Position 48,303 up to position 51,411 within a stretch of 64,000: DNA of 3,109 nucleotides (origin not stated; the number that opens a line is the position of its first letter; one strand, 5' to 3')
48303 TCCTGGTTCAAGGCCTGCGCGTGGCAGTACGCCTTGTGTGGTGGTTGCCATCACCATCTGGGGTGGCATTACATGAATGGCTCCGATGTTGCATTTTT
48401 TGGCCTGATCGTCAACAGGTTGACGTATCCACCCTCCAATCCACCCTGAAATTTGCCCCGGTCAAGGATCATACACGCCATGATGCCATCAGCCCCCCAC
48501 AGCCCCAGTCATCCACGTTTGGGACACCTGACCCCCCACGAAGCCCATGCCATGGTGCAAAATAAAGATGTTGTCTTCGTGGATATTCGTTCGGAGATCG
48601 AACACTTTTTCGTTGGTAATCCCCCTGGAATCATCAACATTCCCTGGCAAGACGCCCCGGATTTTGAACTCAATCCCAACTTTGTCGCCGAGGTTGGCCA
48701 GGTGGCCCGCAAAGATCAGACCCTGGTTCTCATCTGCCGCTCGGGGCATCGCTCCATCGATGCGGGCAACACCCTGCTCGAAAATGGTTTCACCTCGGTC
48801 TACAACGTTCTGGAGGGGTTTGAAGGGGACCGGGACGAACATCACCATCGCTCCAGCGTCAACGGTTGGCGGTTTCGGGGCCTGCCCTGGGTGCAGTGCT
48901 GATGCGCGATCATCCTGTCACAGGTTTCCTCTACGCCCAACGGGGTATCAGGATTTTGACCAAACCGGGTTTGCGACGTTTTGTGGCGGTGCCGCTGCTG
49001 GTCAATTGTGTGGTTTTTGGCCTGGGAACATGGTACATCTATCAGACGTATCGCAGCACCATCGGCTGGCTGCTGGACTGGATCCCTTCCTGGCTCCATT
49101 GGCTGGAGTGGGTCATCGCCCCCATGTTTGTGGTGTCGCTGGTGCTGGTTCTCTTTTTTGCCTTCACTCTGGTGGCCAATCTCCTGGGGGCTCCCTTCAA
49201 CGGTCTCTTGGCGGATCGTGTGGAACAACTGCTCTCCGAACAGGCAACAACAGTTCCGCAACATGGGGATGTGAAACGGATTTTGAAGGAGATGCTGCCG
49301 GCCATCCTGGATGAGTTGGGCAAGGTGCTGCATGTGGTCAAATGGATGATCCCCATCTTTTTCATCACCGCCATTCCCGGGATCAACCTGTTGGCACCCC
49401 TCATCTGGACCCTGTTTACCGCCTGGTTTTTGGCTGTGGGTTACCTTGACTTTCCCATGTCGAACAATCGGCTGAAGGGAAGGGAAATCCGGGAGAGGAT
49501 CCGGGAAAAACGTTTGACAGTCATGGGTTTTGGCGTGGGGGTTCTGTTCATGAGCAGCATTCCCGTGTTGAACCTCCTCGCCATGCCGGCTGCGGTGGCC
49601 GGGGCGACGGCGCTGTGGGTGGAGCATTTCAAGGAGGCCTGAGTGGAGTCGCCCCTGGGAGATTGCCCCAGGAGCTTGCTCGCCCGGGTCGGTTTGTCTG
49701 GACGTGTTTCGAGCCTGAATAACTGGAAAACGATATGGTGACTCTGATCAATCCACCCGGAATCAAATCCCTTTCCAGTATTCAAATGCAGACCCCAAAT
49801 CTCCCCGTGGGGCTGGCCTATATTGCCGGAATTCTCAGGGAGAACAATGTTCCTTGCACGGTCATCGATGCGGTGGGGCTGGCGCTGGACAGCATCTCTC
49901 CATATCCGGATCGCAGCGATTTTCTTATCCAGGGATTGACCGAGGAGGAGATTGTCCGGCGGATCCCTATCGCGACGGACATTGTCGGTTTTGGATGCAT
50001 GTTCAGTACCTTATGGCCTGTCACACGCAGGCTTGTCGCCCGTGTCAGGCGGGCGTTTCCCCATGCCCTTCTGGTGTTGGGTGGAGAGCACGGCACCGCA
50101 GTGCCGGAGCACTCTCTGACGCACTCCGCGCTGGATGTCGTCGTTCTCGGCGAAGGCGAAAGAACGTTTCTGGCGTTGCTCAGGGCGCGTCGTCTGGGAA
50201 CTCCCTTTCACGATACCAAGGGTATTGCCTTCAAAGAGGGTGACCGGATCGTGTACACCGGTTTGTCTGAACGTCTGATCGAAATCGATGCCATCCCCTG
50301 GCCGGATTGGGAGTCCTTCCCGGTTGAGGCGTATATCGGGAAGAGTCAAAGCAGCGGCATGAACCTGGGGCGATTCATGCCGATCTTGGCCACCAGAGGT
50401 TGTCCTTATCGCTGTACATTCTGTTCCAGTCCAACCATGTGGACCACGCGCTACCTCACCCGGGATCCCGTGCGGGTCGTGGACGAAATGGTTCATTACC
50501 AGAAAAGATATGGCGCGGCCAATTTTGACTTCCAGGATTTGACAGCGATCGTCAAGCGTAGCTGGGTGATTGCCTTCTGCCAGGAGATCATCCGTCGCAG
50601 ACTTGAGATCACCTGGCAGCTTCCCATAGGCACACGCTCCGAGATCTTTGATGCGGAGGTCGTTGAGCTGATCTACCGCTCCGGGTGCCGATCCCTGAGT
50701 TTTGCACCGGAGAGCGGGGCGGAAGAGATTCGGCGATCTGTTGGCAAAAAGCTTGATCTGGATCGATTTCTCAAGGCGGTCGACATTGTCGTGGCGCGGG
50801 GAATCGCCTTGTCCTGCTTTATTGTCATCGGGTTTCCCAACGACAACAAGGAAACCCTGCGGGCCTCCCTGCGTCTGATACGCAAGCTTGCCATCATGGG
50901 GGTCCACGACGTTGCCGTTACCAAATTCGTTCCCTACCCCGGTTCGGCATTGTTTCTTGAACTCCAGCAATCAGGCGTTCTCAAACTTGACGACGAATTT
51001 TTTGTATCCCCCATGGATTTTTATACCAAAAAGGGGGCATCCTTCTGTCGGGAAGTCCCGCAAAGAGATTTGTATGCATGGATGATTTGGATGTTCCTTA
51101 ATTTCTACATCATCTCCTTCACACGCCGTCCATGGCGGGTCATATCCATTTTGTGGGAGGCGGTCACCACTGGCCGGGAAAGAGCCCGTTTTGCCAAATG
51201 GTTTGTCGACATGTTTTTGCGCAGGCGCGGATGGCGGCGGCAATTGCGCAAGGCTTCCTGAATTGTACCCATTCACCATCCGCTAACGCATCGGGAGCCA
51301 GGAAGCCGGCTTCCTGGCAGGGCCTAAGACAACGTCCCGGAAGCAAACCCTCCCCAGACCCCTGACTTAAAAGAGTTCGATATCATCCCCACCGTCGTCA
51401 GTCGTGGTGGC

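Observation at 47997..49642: Bacterial cereblon-type CULT protein in a compact unit with a rhodanese and CysZ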

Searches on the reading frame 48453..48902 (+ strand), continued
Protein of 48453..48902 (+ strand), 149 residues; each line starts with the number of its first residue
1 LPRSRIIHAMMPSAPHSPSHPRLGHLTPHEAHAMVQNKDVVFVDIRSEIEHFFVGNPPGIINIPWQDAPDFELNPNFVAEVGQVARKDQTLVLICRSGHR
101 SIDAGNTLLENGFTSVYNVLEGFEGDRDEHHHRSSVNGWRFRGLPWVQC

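Call 26: find_encoding_contigs(protein=P0048, flank=4000, max_places=1)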
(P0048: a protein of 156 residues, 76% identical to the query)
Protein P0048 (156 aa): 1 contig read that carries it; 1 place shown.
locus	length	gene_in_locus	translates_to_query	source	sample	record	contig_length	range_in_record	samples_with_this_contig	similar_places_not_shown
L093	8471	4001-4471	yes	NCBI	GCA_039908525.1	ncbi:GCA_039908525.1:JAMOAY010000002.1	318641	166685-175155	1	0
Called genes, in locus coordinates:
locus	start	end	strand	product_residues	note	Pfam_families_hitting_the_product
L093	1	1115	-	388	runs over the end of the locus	-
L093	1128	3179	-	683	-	PF00069:Pkinase, PF07714:PK_Tyr_Ser-Thr, PF01636:APH (faint), PF03109:ABC1 (weak), PF03781:FGE-sulfatase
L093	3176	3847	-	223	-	-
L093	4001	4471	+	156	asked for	PF00581:Rhodanese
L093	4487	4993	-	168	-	PF00571:CBS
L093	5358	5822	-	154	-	-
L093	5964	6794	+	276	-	PF01564:Spermine_synth, PF13649:Methyltransf_25 (weak)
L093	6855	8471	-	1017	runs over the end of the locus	PF02743:dCache_1, PF00672:HAMP (weak), PF01966:HD (faint), PF01590:GAF, PF13185:GAF_2, PF13492:GAF_3 (weak), PF13487:HD_5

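Call 27: find_encoding_contigs(protein=P0095, flank=4000, max_places=1)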
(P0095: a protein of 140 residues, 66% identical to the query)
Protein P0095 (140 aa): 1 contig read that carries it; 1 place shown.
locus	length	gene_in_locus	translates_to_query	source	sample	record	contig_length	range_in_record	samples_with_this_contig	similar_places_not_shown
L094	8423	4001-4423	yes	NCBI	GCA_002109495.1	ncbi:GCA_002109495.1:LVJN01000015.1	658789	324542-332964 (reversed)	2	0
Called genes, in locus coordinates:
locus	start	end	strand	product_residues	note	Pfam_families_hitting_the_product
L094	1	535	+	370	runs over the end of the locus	PF04055:Radical_SAM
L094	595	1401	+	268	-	-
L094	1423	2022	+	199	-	PF12804:NTP_transf_3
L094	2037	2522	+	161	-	-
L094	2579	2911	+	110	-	-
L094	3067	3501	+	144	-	PF04304:DUF454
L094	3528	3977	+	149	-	-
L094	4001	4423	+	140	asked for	PF00581:Rhodanese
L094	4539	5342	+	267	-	-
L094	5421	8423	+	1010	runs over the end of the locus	PF02743:dCache_1 (weak), PF01590:GAF, PF13185:GAF_2, PF13492:GAF_3 (weak), PF01966:HD (faint), PF13487:HD_5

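Call 56: search_protein_families(library=padloc, proteins=[window:48480-48902:+], max_evalue=0.001)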
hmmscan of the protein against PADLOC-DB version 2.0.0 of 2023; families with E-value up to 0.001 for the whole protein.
window:48480-48902:+ (140 aa): 0 families

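Call 65: search_solved_structures(query=window:48480-48902:+, max_evalue=0.001, show_alignments=1)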
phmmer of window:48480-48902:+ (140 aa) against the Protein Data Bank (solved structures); distinct sequences matched with E-value up to 0.001: 6.
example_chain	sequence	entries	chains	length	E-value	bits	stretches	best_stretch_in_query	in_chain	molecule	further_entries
8w14_A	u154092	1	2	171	2.4e-31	111.8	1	15-139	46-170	Rhodanese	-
2fsx_A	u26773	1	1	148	3e-20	75.8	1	15-139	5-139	COG0607: Rhodanese-related sulfurtransferase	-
1tq1_A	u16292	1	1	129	8.8e-08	35.3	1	33-115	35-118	senescence-associated family protein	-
1qxn_A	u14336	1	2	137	9.1e-06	28.8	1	16-115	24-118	sulfide dehydrogenase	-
4f67_A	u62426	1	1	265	1.7e-05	27.8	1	8-114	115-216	UPF0176 protein lpg2838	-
3d1p_A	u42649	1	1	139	5.9e-05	26.1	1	28-106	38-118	Putative thiosulfate sulfurtransferase YOR285W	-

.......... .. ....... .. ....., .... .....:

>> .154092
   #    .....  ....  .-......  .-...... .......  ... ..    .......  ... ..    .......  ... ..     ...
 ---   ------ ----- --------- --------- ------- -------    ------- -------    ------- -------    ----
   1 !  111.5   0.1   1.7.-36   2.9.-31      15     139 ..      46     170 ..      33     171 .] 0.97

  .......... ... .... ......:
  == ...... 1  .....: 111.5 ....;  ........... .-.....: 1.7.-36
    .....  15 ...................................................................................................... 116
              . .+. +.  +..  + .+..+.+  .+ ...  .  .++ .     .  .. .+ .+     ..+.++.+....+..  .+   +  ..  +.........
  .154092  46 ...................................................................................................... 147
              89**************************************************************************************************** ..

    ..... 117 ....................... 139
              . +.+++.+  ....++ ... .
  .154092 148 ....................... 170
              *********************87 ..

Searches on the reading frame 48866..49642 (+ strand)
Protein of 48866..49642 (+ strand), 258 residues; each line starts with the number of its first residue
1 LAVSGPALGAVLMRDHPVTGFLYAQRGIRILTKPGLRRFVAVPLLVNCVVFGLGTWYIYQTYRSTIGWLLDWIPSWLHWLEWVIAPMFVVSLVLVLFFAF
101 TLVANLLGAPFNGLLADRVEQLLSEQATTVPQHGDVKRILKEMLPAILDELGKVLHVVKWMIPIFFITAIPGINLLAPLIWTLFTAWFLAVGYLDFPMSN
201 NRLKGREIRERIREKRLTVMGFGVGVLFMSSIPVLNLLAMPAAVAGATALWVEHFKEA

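Call 3: search_protein_families(library=pfam, proteins=[window:48866-49642:+], max_evalue=0.01)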
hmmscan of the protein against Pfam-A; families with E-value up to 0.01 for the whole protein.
window:48866-49642:+ (258 aa): 1 family
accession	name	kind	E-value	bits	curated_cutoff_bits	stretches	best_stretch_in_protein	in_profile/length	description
PF07264.17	EI24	-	1.5e-47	162.7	32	1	23-241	1-199/199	Sulfate transporter CysZ/Etoposide-induced protein 2.4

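Call 6: search_protein_families(library=ncbifam, proteins=[window:48866-49642:+], max_evalue=0.01)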
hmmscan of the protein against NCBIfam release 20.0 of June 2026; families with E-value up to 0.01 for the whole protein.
window:48866-49642:+ (258 aa): 2 families
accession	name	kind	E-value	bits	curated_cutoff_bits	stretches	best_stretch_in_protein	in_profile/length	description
NF003433.0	PRK04949.1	equivalog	5e-69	232.7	140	1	17-257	9-247/254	sulfate transporter CysZ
NF009407.0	PRK12768.1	equivalog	1.9e-08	34.5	191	1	64-239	50-213/242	sulfate transporter family protein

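Call 32: find_homologous_proteins(query=window:48902-49642:+, max_evalue=1e-10)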
Query window:48902-49642:+ (246 aa): 990 proteins with E <= 1e-10 among 3562 candidates; the best 120 are listed.
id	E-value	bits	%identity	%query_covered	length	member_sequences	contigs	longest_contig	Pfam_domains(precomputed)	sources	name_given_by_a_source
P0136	1.9e-159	547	100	100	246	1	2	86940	PF07264.18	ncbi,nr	ncbi:MAG: sulfate transporter CysZ [Magnetococcales bacterium]|nr:sulfate transporter CysZ [Magnetoc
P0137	3.0e-127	442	80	99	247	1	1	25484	PF07264.18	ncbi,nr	ncbi:MAG: sulfate transporter CysZ [Magnetococcales bacterium]|nr:sulfate transporter CysZ [Magnetoc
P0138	1.6e-117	410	71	99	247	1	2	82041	PF07264.18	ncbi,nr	ncbi:MAG: sulfate transporter CysZ [Magnetococcus sp. DMHC-1]|nr:sulfate transporter CysZ [Magnetoco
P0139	3.9e-76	274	52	100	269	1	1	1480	PF07264.18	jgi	jgi:CysZ protein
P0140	2.8e-72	262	49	100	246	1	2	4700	PF07264.18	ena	-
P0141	7.6e-71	257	51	99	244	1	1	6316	PF07264.18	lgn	-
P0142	8.7e-69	250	48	99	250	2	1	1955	PF07264.18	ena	-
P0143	1.4e-68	249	48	100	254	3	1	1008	PF07264.18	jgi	jgi:CysZ protein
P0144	2.6e-68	248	47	100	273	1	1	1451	PF07264.18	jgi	jgi:CysZ protein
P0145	2.7e-68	248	47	98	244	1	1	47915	PF07264.18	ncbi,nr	ncbi:MAG: sulfate transporter CysZ [Magnetococcales bacterium]|nr:sulfate transporter CysZ [Magnetoc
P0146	3.5e-68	248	47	99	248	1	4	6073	PF07264.18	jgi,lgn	-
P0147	8.8e-68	247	48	100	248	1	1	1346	PF07264.18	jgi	-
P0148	1.3e-67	246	47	100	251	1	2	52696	PF07264.18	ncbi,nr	ncbi:MAG: sulfate transporter CysZ [Magnetococcales bacterium]|nr:sulfate transporter CysZ [Magnetoc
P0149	1.8e-67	246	48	98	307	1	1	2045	PF07264.18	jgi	jgi:CysZ protein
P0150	1.9e-67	246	49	97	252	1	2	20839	PF07264.18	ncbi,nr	ncbi:MAG: sulfate transporter CysZ [Magnetococcales bacterium]|nr:sulfate transporter CysZ [Magnetoc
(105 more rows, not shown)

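Call 34: find_encoding_contigs(protein=P0145, flank=5000, max_places=1)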
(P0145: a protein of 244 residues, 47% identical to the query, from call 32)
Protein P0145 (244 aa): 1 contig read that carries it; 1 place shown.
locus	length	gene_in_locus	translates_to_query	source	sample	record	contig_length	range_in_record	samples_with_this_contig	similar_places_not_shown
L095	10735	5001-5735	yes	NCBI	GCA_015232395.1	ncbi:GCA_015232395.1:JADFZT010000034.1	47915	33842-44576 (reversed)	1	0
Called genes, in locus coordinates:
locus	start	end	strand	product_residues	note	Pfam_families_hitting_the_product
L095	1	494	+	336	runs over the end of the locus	PF00106:adh_short (weak), PF01073:3Beta_HSD, PF01370:Epimerase, PF02719:Polysacc_synt_2, PF04321:RmlD_sub_bind, PF16363:GDP_Man_Dehyd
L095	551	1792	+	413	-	PF01773:Nucleos_tra2_N, PF07670:Gate, PF07662:Nucleos_tra2_C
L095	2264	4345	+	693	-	PF13191:AAA_16 (faint), PF13401:AAA_22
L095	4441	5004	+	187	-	PF08238:Sel1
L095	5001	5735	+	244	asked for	PF07264:EI24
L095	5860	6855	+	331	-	PF00106:adh_short (weak), PF01073:3Beta_HSD, PF01370:Epimerase, PF02719:Polysacc_synt_2, PF04321:RmlD_sub_bind, PF05368:NmrA, PF13460:NAD_binding_10, PF16363:GDP_Man_Dehyd, +1 more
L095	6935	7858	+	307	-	PF00248:Aldo_ket_red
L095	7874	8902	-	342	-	-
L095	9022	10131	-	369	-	PF04230:PS_pyruv_trans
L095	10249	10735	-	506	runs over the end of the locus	-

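Call 56: search_protein_families(library=padloc, proteins=[window:48902-49642:+], max_evalue=0.001)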
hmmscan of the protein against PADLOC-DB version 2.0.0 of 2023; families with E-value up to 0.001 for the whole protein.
window:48902-49642:+ (246 aa): 0 families

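Call 66: search_solved_structures(query=window:48902-49642:+, max_evalue=0.001)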
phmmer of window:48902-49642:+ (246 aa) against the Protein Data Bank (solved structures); distinct sequences matched with E-value up to 0.001: 3.
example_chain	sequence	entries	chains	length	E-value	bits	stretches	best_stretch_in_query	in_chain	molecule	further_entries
3tx3_A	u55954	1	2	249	7.5e-47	163.3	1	7-245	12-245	Uncharacterized protein involved in cysteine biosynthesis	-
6d9z_F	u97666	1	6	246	1.7e-46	162.2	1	7-241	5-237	Sulfate transporter CysZ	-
6d79_A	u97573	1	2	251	6.3e-42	147.2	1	7-241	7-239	Sulfate transporter CysZ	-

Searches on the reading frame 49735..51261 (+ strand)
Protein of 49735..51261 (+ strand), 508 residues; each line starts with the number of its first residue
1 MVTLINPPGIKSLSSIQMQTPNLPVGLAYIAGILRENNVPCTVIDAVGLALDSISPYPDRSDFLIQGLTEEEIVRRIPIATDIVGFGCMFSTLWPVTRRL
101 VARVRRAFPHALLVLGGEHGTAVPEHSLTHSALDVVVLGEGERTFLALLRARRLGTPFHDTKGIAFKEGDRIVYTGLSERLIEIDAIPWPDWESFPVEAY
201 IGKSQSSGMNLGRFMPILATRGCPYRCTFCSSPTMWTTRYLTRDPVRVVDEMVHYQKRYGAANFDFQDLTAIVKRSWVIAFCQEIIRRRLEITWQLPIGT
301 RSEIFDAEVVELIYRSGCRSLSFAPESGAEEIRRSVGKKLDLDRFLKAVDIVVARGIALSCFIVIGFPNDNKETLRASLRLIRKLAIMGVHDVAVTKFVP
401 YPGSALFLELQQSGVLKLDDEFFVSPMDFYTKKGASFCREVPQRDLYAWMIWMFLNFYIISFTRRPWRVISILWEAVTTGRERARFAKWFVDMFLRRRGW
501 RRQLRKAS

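Call 3: search_protein_families(library=pfam, proteins=[window:49735-51261:+], max_evalue=0.01)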
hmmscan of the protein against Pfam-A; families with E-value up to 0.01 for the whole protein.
window:49735-51261:+ (508 aa): 2 families
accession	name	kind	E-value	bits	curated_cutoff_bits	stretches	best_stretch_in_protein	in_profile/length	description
PF04055.27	Radical_SAM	-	4.1e-17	63.3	29.5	1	219-382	3-166/166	Radical SAM superfamily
PF02310.24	B12-binding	-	1.7e-13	50.9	32.1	1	24-148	14-120/121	B12 binding domain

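Call 6: search_protein_families(library=ncbifam, proteins=[window:49735-51261:+], max_evalue=0.01)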
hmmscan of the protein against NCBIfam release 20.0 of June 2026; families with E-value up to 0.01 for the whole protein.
window:49735-51261:+ (508 aa): 27 families (the best 25 are shown)
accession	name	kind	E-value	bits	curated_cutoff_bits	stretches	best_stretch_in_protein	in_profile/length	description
TIGR02026.1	BchE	equivalog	1.6e-39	136.2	481.35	1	16-417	16-394/497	magnesium-protoporphyrin IX monomethyl ester anaerobic oxidative cyclase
NF050148.1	rSAM_ApyD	equivalog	4e-38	131.2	750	1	26-409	27-392/645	RiPP biosynthesis radical SAM protein ApyD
NF038361.1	rSAM_Sden_1168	equivalog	3.8e-37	128.1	575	1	24-420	85-483/560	Sden_1168 family B12-binding radical SAM P-methyltransferase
TIGR04385.1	B12_rSAM_cofa1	equivalog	5e-31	108.4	450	1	102-386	91-365/438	B12 lower ligand biosynthesis radical SAM protein BzaD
TIGR03471.1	HpnJ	equivalog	1.9e-30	106.1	577.6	1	96-493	83-463/472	hopanoid biosynthesis associated radical SAM protein HpnJ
TIGR04013.1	B12_SAM_MJ_1487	hypoth_equivalog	5.9e-30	104.4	251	2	83-261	46-194/382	TIGR04013 family B12-binding domain/radical SAM domain-containing protein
TIGR04072.2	rSAM_ladder_B12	equivalog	5.4e-28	97.8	360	1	97-421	86-383/443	lipid biosynthesis B12-binding/radical SAM protein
TIGR03975.1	rSAM_ocin_1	subfamily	9.8e-23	80.5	281.85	1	80-401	128-450/606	RiPP maturation radical SAM C-methyltransferase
TIGR04479.1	bcpD_PhpK_rSAM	subfamily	1.1e-22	80.1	600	1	138-384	177-408/504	PhpK family radical SAM P-methyltransferase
TIGR04295.1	B12_rSAM_oligo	hypoth_equivalog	1.3e-19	70.2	400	1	96-407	89-381/422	TIGR04295 family B12-binding domain-containing radical SAM protein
TIGR04367.1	HpnR_B12_rSAM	equivalog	1.5e-19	69.9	650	1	80-407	60-370/490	hopanoid C-3 methylase HpnR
TIGR04014.1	B12_SAM_MJ_0865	equivalog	2.6e-19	69.3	360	1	86-406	43-354/434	methyl-coenzyme M reductase glutamine C-methyltransferase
NF033070.1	rSAM_AprD4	equivalog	1.5e-16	60.4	500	1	215-425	197-405/456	AprD4 family radical SAM diol-dehydratase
NF033712.0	B12_rSAM_KedN5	subfamily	1.9e-14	52.8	700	1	99-230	80-211/624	KedN5 family methylcobalamin-dependent radical SAM C-methyltransferase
TIGR04190.1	B12_SAM_Ta0216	equivalog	1.5e-13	50.2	500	1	104-386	103-395/554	TIGR04190 family B12-binding domain/radical SAM domain protein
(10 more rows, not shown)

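Call 56: search_protein_families(library=padloc, proteins=[window:49735-51261:+], max_evalue=0.001)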
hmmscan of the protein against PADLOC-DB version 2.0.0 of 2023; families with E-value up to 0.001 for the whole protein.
window:49735-51261:+ (508 aa): 0 families
